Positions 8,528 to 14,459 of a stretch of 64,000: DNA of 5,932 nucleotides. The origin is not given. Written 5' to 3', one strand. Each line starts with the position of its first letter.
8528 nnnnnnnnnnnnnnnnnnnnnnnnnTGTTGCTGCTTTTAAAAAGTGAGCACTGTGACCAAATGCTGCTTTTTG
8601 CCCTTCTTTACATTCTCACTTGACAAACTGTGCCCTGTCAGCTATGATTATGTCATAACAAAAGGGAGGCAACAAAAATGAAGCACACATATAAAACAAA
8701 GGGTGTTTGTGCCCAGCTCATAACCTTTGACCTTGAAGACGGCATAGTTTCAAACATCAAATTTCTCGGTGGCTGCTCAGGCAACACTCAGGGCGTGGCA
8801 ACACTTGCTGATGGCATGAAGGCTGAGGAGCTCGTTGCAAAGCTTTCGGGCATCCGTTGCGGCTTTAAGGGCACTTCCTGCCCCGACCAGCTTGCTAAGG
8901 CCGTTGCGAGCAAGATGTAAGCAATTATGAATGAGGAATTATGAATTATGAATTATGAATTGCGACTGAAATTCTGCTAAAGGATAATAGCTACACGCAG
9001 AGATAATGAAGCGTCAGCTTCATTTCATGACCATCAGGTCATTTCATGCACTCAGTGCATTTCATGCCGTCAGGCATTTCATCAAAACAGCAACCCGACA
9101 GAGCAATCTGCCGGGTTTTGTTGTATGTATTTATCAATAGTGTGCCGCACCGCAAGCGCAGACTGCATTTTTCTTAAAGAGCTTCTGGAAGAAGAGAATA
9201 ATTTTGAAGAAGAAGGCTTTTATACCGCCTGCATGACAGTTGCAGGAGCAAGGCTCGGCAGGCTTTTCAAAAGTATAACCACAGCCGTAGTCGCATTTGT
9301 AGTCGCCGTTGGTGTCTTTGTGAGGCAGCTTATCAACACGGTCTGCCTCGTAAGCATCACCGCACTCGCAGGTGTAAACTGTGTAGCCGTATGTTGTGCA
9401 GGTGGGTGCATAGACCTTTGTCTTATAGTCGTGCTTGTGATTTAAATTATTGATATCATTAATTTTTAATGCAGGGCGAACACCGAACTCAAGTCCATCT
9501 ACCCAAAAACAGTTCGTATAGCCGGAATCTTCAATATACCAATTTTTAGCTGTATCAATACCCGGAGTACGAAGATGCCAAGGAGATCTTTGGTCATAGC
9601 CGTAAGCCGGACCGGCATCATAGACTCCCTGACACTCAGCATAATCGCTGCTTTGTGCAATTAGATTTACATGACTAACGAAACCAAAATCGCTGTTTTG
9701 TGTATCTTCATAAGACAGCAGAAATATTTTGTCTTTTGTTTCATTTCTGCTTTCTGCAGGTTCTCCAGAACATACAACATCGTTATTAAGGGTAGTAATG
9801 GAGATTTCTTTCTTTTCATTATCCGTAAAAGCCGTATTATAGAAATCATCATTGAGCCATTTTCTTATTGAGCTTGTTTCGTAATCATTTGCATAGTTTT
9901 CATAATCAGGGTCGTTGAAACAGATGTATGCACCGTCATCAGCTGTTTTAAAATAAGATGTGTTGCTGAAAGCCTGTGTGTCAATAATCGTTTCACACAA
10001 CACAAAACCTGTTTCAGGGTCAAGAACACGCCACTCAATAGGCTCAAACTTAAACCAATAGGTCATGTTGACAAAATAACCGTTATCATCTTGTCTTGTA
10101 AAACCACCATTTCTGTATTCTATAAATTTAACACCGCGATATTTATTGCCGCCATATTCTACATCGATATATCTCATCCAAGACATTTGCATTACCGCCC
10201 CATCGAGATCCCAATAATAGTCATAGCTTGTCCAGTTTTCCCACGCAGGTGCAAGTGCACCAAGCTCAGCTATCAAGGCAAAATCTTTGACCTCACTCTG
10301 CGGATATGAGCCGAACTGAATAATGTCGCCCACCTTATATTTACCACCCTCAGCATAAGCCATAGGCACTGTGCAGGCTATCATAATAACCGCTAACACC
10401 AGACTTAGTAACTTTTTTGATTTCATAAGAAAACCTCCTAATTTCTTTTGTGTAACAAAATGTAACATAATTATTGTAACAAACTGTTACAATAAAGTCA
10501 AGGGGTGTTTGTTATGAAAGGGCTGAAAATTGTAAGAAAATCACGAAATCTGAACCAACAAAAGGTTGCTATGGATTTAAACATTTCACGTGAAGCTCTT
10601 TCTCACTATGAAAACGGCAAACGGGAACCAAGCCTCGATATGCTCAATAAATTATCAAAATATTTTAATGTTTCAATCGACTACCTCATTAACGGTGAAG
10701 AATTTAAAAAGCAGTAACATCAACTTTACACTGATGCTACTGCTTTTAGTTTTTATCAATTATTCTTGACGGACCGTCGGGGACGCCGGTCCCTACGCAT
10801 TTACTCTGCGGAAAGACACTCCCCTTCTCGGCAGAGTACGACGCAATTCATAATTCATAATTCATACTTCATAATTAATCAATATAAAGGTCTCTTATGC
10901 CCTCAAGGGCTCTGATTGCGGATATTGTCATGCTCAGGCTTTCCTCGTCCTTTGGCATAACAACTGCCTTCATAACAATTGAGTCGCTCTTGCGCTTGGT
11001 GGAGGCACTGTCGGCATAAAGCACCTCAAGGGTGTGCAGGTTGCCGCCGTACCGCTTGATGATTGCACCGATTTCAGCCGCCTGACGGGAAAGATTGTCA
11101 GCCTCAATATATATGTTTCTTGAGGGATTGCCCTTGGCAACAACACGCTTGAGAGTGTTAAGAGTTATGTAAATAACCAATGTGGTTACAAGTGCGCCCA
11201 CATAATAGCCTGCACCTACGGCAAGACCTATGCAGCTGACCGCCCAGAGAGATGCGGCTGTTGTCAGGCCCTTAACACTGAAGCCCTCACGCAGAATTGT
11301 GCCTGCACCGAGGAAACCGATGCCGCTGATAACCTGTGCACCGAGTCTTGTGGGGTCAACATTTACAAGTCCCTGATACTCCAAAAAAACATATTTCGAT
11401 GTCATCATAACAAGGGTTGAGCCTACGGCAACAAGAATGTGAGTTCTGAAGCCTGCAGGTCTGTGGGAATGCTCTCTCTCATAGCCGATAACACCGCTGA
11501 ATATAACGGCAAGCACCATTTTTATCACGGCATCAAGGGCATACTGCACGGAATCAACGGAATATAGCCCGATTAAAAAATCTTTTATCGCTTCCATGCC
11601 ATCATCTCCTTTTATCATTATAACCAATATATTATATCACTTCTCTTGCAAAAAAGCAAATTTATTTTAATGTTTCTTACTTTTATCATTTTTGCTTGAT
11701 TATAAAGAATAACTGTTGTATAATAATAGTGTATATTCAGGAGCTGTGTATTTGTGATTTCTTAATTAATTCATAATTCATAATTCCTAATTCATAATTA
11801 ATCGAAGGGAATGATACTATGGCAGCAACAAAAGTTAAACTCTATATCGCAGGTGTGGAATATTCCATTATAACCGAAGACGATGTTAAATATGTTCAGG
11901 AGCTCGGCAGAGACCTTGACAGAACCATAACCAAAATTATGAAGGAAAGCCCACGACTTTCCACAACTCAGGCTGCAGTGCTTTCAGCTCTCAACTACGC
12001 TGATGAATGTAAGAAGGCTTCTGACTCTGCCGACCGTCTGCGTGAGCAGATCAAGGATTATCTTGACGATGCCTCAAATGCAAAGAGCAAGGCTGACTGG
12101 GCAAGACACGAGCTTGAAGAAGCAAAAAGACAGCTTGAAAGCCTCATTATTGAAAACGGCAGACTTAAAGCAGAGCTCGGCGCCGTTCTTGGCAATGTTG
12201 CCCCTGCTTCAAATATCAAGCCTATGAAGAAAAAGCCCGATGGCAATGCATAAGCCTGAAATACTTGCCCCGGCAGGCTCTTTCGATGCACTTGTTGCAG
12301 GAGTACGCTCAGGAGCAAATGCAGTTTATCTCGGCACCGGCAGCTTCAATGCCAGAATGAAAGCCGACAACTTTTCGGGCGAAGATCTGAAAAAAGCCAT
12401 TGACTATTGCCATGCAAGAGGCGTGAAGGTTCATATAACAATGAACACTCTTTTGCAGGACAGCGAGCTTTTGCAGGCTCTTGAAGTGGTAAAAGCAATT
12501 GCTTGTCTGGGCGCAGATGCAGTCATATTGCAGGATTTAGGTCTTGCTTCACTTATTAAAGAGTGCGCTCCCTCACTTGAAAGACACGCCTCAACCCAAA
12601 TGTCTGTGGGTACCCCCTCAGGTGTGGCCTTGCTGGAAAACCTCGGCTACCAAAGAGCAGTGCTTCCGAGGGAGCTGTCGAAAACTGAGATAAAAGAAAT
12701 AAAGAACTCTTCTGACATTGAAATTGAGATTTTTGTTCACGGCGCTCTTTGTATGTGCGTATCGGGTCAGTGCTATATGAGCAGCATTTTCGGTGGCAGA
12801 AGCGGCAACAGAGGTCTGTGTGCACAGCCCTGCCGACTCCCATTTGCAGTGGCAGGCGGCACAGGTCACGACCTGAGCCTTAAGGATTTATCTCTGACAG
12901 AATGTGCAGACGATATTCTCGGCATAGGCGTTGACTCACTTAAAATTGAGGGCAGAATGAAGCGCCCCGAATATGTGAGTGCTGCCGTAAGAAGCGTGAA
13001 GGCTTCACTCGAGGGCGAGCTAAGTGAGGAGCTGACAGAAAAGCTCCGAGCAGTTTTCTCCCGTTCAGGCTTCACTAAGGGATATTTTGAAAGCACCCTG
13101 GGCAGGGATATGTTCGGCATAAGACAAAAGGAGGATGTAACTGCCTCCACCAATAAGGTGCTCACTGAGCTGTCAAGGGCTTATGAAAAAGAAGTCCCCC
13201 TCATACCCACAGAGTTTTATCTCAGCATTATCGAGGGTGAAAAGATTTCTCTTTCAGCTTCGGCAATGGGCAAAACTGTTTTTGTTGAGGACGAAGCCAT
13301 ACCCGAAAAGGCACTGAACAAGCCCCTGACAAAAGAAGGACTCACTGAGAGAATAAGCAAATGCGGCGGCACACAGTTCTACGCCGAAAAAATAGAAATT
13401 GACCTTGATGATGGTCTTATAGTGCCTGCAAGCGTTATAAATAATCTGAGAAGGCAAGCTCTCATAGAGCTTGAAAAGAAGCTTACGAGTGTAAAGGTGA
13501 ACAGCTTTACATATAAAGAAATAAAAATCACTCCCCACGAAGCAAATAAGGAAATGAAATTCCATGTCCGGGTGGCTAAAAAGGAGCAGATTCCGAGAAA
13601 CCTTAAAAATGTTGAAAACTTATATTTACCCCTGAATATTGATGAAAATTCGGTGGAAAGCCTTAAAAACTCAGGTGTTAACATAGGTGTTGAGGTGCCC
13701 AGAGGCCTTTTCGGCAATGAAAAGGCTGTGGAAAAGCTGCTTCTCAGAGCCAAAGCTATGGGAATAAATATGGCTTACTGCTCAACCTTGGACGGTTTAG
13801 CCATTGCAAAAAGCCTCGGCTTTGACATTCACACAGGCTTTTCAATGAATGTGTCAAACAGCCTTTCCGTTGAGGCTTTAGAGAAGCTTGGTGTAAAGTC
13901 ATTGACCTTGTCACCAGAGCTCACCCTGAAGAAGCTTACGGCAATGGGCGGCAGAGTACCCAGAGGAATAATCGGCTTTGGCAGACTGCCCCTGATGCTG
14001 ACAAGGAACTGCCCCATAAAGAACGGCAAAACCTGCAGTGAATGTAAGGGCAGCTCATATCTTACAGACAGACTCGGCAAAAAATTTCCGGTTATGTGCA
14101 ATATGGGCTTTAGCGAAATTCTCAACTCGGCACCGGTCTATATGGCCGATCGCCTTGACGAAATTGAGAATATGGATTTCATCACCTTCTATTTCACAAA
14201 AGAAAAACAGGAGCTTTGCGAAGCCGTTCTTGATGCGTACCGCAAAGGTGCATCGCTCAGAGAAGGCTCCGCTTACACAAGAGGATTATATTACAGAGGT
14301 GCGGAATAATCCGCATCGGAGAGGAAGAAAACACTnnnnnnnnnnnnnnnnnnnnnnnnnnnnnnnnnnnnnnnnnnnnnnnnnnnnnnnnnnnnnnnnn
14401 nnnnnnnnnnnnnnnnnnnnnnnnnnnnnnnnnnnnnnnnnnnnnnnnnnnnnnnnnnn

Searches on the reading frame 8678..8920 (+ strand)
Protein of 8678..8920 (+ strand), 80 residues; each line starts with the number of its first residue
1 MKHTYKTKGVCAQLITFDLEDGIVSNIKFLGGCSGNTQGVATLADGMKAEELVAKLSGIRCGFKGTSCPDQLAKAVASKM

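Call 70: find_encoding_contigs(protein=window:8678-8920:+, flank=3500, max_places=10)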
Protein window:8678-8920:+ (80 aa): 5 contigs read that carry it; 3 places shown.
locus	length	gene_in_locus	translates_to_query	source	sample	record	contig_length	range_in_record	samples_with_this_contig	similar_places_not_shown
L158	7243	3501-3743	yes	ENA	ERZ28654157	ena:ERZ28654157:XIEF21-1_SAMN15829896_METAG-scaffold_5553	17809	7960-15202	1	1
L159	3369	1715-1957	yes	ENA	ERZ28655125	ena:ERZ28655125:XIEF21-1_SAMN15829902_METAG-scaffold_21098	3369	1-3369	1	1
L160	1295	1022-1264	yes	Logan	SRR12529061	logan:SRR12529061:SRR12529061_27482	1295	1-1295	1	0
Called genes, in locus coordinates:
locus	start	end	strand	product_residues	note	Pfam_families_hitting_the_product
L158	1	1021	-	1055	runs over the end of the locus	PF13306:LRR_5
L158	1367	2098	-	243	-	PF01569:PAP2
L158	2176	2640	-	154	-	PF12850:Metallophos_2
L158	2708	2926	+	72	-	-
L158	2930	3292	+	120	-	-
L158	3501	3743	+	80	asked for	PF12637:TSCPD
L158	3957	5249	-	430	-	PF19789:DUF6273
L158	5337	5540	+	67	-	PF12844:HTH_19, PF13443:HTH_26, PF13560:HTH_31, PF01381:HTH_3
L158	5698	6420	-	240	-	PF02308:MgtC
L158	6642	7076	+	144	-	PF05164:ZapA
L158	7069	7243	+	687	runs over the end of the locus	PF01136:Peptidase_U32, PF12392:DUF3656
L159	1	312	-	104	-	?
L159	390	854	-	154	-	PF12850:Metallophos_2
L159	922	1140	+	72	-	-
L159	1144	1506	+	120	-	-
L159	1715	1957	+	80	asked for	PF12637:TSCPD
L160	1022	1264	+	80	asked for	PF12637:TSCPD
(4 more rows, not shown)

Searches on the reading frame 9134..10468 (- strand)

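Call 20: search_protein_families(library=pfam, proteins=[window:9134-10468:-])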
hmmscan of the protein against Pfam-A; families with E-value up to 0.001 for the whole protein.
window:9134-10468:- (444 aa): 1 family
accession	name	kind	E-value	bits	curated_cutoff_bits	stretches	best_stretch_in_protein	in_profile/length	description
PF19789.6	DUF6273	-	2.6e-20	73.4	23.5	1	190-337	27-171/172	Domain of unknown function (DUF6273)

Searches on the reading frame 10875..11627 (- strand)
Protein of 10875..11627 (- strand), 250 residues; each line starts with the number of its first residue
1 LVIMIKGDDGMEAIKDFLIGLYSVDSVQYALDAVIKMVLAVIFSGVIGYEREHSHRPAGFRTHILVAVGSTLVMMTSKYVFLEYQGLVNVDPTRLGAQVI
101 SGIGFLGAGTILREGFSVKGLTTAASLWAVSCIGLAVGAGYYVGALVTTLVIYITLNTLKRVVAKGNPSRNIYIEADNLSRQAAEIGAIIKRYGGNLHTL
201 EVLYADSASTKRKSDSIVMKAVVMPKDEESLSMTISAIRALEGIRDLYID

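Call 20: search_protein_families(library=pfam, proteins=[window:10875-11627:-])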
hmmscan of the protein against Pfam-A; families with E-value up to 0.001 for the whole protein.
window:10875-11627:- (250 aa): 1 family
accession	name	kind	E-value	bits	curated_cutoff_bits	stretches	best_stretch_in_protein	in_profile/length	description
PF02308.21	MgtC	-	9.7e-41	139.4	31.4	1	37-162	1-118/121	MgtC family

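Call 71: find_encoding_contigs(protein=window:10875-11597:-, flank=4500, max_places=10)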
Protein window:10875-11597:- (240 aa): 13 contigs read that carry it; 10 places shown.
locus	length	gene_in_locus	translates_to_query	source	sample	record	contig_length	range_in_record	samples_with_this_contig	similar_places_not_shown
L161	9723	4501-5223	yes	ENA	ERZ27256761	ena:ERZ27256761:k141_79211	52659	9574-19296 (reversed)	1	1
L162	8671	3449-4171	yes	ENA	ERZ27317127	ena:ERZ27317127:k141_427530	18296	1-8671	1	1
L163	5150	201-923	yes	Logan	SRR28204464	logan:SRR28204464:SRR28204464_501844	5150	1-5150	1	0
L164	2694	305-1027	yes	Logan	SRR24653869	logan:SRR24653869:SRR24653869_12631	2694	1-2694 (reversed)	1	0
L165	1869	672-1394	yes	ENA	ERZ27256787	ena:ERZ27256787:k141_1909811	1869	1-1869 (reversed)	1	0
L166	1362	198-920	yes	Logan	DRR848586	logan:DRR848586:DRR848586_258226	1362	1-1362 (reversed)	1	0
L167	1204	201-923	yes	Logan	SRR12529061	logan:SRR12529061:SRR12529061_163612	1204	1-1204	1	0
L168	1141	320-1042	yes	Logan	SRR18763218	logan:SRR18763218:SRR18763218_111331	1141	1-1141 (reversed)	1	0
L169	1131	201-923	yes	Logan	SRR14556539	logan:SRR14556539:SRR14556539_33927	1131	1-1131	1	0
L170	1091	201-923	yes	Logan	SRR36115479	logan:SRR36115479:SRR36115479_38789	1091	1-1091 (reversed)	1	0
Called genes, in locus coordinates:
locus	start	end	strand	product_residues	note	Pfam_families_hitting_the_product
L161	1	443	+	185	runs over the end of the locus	PF08207:EFP_N, PF01132:EFP, PF09285:Elong-fact-P_C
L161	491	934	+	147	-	-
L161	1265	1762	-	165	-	PF00383:dCMP_cyt_deam_1, PF14437:MafB19-deam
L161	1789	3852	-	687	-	PF01136:Peptidase_U32, PF12392:DUF3656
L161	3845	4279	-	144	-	PF05164:ZapA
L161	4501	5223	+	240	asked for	PF02308:MgtC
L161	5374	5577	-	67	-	PF12844:HTH_19, PF13443:HTH_26, PF13560:HTH_31, PF01381:HTH_3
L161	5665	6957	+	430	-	PF19789:DUF6273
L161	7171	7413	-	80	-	PF12637:TSCPD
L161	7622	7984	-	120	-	-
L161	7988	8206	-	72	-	-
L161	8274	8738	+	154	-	PF12850:Metallophos_2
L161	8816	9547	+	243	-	PF01569:PAP2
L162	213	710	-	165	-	PF00383:dCMP_cyt_deam_1, PF14437:MafB19-deam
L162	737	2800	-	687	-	PF01136:Peptidase_U32, PF12392:DUF3656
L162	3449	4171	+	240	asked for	PF02308:MgtC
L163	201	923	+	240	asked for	PF02308:MgtC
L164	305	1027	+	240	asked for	PF02308:MgtC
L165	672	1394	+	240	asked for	PF02308:MgtC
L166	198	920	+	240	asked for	PF02308:MgtC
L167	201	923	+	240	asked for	PF02308:MgtC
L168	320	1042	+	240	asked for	PF02308:MgtC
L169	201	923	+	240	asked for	PF02308:MgtC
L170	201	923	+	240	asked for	PF02308:MgtC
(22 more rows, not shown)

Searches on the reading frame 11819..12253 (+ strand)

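Call 20: search_protein_families(library=pfam, proteins=[window:11819-12253:+])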
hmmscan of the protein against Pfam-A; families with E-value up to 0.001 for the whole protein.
window:11819-12253:+ (144 aa): 1 family
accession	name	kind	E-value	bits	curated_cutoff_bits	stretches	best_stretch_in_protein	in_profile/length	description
PF05164.18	ZapA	-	6.4e-17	62.1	23.8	1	6-109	1-84/88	Cell division protein ZapA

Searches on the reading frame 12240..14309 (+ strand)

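Call 20: search_protein_families(library=pfam, proteins=[window:12240-14309:+])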
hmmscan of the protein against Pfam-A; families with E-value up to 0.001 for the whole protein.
window:12240-14309:+ (689 aa): 2 families
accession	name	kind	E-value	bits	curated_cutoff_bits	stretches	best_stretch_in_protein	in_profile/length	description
PF01136.24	Peptidase_U32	-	7.9e-70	235.2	22.4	2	81-285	5-229/233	Peptidase family U32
PF12392.13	DUF3656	-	3.6e-21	76.3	22.1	1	305-415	7-108/109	Collagenase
